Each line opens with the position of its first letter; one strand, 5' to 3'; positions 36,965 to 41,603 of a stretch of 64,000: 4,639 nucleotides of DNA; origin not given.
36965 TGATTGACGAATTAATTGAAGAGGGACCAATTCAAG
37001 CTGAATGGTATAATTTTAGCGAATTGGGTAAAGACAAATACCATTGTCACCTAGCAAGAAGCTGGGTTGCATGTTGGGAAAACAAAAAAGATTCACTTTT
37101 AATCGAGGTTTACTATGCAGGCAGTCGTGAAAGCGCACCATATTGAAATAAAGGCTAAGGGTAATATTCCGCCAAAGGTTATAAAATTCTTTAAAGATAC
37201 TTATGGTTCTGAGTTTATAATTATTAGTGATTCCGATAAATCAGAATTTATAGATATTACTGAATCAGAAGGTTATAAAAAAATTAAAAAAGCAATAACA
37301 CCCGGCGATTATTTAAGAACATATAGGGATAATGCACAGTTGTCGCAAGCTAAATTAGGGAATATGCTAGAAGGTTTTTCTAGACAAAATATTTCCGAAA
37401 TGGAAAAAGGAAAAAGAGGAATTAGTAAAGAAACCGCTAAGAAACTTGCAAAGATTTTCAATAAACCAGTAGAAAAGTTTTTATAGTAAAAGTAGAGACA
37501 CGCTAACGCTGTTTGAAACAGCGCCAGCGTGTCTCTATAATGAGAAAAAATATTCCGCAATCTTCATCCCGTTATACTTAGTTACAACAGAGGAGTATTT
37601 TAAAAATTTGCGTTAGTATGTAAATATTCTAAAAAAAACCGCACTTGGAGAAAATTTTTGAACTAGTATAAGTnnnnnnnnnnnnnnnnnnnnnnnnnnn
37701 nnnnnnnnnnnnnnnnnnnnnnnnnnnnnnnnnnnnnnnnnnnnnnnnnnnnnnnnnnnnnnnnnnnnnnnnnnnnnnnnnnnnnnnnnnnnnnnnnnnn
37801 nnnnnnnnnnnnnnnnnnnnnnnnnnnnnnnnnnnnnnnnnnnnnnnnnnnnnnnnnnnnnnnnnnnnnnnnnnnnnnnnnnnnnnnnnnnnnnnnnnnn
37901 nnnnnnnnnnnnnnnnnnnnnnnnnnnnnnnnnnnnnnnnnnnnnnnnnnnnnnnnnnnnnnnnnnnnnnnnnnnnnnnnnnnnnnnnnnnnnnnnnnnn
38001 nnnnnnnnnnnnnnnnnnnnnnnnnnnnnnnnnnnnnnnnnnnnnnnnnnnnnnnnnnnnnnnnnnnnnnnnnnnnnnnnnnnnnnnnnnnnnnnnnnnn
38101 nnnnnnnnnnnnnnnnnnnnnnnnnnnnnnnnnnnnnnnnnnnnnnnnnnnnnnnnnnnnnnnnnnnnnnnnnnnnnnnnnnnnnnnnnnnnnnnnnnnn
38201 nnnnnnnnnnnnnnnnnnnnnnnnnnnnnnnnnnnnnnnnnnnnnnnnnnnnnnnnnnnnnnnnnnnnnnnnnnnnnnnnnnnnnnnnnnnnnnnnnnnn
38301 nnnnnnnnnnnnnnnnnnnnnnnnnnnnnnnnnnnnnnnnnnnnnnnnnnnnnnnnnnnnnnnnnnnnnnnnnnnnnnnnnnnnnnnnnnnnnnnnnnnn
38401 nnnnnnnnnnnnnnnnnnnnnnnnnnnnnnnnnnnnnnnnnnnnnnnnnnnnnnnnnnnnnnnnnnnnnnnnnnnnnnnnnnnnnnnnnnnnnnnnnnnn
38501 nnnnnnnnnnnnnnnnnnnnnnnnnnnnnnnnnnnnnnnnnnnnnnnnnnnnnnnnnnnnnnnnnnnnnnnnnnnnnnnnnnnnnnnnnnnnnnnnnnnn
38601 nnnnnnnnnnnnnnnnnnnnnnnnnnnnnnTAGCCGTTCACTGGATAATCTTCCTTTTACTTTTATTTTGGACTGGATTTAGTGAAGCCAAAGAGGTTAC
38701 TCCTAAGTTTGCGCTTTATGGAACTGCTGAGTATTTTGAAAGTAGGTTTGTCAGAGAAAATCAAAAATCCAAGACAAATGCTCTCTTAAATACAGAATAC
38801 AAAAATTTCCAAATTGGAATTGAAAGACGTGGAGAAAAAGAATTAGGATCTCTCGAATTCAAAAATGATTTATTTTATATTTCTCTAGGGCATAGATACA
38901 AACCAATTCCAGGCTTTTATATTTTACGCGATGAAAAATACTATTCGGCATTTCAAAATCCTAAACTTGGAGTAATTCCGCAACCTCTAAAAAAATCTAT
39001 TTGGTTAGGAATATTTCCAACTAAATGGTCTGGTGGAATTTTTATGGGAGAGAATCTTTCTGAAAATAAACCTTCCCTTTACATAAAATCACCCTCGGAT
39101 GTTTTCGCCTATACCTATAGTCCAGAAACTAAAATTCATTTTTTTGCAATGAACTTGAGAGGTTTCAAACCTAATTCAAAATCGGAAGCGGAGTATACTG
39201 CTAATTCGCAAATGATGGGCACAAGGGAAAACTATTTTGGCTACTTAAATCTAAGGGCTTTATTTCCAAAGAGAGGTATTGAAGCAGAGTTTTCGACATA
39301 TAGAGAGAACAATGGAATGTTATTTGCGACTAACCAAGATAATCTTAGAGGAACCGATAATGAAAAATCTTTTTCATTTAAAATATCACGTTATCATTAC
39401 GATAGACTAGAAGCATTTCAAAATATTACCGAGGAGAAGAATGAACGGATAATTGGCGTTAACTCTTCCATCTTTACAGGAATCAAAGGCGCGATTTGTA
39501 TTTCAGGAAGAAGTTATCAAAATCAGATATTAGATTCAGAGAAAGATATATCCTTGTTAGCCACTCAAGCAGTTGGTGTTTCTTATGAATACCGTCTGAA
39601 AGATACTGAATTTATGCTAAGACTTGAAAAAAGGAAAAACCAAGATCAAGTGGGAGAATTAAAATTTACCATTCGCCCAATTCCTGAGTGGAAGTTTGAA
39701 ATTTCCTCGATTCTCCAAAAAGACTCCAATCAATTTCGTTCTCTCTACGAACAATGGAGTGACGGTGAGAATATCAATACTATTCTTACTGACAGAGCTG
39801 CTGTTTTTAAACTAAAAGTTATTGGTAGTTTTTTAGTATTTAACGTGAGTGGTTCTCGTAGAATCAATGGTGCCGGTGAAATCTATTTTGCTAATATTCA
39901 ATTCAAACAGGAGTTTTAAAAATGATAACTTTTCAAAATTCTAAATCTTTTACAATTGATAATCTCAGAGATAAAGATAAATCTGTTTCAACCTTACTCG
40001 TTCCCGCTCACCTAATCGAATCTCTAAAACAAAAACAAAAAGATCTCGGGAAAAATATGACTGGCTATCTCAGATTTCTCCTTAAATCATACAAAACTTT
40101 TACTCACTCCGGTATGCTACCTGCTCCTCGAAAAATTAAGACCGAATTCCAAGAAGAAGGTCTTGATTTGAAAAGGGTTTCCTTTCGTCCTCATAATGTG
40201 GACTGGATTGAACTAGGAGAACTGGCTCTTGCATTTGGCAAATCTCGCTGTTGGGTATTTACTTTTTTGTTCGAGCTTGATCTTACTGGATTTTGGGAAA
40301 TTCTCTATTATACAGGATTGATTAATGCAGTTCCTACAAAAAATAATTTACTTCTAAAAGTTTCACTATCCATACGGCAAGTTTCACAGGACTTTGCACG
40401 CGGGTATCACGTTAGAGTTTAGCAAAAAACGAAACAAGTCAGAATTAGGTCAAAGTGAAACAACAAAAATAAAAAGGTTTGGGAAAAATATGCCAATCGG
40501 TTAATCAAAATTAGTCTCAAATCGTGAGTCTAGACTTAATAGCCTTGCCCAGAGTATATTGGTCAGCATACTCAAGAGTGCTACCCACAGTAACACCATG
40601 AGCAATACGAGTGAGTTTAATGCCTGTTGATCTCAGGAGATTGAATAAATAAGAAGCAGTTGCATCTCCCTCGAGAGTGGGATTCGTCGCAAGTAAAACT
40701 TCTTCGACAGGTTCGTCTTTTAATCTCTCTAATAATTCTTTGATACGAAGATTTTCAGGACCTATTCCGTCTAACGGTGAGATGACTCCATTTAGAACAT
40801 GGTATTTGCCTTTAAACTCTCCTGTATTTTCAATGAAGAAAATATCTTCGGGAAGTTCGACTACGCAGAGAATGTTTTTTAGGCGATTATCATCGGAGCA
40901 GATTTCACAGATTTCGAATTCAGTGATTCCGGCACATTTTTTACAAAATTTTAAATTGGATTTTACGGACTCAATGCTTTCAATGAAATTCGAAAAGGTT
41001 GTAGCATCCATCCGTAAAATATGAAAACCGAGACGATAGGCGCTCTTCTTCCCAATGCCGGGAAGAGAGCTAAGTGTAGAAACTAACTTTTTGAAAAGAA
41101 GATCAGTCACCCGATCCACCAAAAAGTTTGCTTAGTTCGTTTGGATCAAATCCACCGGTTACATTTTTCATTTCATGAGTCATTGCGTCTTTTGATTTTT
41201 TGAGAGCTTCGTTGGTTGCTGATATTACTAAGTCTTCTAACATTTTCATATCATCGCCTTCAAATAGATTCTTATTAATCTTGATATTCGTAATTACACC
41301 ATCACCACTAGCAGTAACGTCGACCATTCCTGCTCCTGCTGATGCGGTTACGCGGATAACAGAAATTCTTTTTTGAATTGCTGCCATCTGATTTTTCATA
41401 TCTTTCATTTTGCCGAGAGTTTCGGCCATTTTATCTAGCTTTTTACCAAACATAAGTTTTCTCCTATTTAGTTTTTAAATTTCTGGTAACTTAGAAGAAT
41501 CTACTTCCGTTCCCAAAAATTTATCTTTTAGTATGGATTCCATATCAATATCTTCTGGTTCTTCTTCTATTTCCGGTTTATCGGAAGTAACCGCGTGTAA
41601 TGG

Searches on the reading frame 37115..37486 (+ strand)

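Call 25: search_protein_families(library=pfam, proteins=[window:37115-37486:+], max_evalue=0.001)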
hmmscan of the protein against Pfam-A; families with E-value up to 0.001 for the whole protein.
window:37115-37486:+ (123 aa): 3 families
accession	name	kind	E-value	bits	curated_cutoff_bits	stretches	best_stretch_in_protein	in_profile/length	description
PF01381.28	HTH_3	-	5.6e-10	39.5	23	1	67-121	1-54/55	Helix-turn-helix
PF13560.12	HTH_31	-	4.1e-07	30.6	27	1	64-115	3-54/64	Helix-turn-helix domain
PF12844.13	HTH_19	-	2e-05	24.8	30.2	1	67-118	4-54/64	Helix-turn-helix domain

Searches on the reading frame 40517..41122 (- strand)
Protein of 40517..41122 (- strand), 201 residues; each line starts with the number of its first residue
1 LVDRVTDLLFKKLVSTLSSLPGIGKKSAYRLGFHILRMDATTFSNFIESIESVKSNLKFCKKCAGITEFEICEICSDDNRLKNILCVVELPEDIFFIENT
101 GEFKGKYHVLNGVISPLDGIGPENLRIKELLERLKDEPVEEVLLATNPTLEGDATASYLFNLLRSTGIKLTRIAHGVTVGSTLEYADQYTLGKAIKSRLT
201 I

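Call 25: search_protein_families(library=pfam, proteins=[window:40517-41122:-], max_evalue=0.001)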
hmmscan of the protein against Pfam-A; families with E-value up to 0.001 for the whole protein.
window:40517-41122:- (201 aa): 5 families
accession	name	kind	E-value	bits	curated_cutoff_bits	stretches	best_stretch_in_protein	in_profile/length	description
PF13662.12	Toprim_4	-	9e-23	80.7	25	1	84-174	2-85/85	Toprim domain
PF21176.3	RecR_HhH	-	1.3e-10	41.3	27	1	11-52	2-43/45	RecR, helix-hairpin-helix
PF01751.28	Toprim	-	2.7e-09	37.5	23.1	1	85-167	2-90/96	Toprim domain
PF02132.21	RecR_ZnF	-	2.1e-06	27.8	22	1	57-77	1-21/21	RecR, Cys4-zinc finger domain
PF21175.2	RecR_C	-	7e-06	25.8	22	1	179-198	4-23/24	RecR, C-terminal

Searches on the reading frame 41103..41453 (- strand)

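Call 25: search_protein_families(library=pfam, proteins=[window:41103-41453:-], max_evalue=0.001)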
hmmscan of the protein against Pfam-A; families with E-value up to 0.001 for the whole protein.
window:41103-41453:- (116 aa): 1 family
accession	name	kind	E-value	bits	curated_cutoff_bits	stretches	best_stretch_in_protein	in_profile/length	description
PF02575.21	YbaB_DNA_bd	-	5.9e-27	94.1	25.5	1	14-102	2-90/91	YbaB/EbfC DNA-binding family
